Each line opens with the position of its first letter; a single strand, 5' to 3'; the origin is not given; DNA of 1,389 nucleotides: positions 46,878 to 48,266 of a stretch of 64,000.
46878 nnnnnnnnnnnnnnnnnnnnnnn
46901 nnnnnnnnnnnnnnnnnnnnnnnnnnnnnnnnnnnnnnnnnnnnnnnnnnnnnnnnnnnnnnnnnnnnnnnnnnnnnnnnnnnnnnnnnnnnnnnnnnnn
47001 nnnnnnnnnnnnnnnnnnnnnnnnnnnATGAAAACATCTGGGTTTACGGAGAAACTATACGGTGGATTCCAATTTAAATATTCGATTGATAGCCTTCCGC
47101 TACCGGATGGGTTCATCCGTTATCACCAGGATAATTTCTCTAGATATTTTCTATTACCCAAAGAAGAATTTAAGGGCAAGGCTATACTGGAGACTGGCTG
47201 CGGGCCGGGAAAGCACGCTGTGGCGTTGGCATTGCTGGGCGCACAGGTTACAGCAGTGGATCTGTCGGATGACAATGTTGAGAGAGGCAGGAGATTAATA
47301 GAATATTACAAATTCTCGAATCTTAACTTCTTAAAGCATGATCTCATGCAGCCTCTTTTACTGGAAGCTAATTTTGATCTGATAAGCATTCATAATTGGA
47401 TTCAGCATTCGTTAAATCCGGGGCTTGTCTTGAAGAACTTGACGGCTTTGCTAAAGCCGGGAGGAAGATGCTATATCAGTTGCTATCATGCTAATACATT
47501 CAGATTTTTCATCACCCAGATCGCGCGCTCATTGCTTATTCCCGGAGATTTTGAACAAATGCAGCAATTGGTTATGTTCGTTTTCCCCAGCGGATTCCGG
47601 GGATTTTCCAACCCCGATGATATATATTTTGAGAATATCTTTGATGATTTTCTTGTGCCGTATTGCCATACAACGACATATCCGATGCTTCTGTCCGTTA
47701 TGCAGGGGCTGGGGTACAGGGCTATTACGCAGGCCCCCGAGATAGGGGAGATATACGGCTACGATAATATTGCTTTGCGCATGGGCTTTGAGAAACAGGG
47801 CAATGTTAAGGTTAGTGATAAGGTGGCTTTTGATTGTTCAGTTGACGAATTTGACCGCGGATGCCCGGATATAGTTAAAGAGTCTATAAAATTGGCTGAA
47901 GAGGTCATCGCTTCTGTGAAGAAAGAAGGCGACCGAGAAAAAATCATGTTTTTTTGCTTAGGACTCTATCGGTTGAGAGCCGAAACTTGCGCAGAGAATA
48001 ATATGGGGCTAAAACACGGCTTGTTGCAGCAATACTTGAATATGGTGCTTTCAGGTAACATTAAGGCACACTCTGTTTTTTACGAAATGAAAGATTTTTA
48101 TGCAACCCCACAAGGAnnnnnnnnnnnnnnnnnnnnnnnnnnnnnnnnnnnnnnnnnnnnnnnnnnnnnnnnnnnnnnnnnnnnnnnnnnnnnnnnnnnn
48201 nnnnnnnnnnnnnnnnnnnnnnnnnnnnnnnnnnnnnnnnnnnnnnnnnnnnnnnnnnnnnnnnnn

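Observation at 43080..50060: Tailoring set next to the nonulosonate genes: ATP-grasp, LmbE-type deacetylase, second GNAT, AsnB-type amidotransferase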

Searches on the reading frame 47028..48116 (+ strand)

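Call 4: search_protein_families(library=pfam, proteins=[window:47028-48116:+])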
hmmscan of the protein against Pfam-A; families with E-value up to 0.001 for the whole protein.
window:47028-48116:+ (363 aa): 9 families
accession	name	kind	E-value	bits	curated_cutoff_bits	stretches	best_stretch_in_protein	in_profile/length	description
PF13847.12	Methyltransf_31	-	5.5e-16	59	27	1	49-153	3-112/145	Methyltransferase domain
PF13649.12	Methyltransf_25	-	5.7e-15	56.2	27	1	53-146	1-97/97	Methyltransferase domain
PF08241.18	Methyltransf_11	-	1.2e-14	55.2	21.2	1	54-150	1-95/95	Methyltransferase domain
PF13489.12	Methyltransf_23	-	9.4e-13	48.7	27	1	42-156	16-122/164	Methyltransferase domain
PF08242.18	Methyltransf_12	-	1.4e-12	48.6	30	1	54-148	1-98/98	Methyltransferase domain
PF05401.17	NodS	-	5.4e-05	23.6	24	1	32-146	26-140/201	Nodulation protein S (NodS)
PF01209.24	Ubie_methyltran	-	0.00011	22.1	20.1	1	48-150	46-151/233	ubiE/COQ5 methyltransferase family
PF03848.20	TehB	-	0.00012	22.1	20.4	1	52-147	33-129/193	Tellurite resistance protein TehB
PF06325.19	PrmA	-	0.00068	19.7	22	0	49-151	161-259/296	Ribosomal protein L11 methyltransferase (PrmA)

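Call 8: search_protein_families(library=ncbifam, proteins=[window:47028-48116:+], max_evalue=0.001)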
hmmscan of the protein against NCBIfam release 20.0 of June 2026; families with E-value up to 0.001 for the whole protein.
window:47028-48116:+ (363 aa): 28 families (the best 25 are shown)
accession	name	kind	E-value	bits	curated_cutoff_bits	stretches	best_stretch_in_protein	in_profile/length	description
TIGR01983.1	UbiG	equivalog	1.2e-13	50.8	102.95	1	32-163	32-164/228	bifunctional 2-polyprenyl-6-hydroxyphenol methylase/3-demethylubiquinol 3-O-methyltransferase UbiG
TIGR02072.1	BioC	equivalog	4.7e-10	39.7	184.95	1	45-161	29-143/244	malonyl-ACP O-methyltransferase BioC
NF008264.0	PRK11036.1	equivalog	2.4e-09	37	366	1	52-158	47-155/261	tRNA uridine 5-oxyacetic acid(34) methyltransferase CmoM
TIGR02021.1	BchM-ChlM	equivalog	4.7e-09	36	158.9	1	42-119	47-122/218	magnesium protoporphyrin IX methyltransferase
NF043040.1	corrin_prot_MT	hypoth_equivalog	2.1e-08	33.9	180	1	49-150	41-147/216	corrinoid protein-associated methyltransferase CpaM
TIGR04345.1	ovoA_Cterm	equivalog_domain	1.4e-07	31.3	170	0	113-152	132-171/242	putative 4-mercaptohistidine N1-methyltransferase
NF007610.0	PRK10258.1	equivalog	1.8e-06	27.5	342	1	51-151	44-139/251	malonyl-ACP O-methyltransferase BioC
NF011529.0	PRK14968.1-3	equivalog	1.9e-06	27.4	162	1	48-119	33-102/198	putative methyltransferase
NF041537.1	ArsM_AhpD_UU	exception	2e-06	26.9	510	1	49-150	76-180/345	arsenite methyltransferase/AhpD domain selenoprotein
NF047649.1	MTase_UXPK_star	exception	3.9e-06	26.1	460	1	49-150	77-181/283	methyltransferase/UXPK-star double selenoprotein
NF008405.0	PRK11207.1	equivalog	4.4e-06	26.3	218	1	49-147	30-129/198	tellurite resistance methyltransferase TehB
NF045649.1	2X_seleno_MduS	exception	7.8e-06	25.1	380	1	50-150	42-147/338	methyltransferase domain-containing selenoprotein MduS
TIGR01934.1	MenG_MenH_UbiE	subfamily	8.9e-06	25.1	158.35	1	46-151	36-142/223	ubiquinone/menaquinone biosynthesis methyltransferase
NF001243.0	PRK00216.1-4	equivalog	1.1e-05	25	235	1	49-148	47-149/237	demethylmenaquinone methyltransferase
NF008992.0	PRK12335.1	equivalog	1.2e-05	24.6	303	1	49-119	122-190/289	SAM-dependent methyltransferase TehB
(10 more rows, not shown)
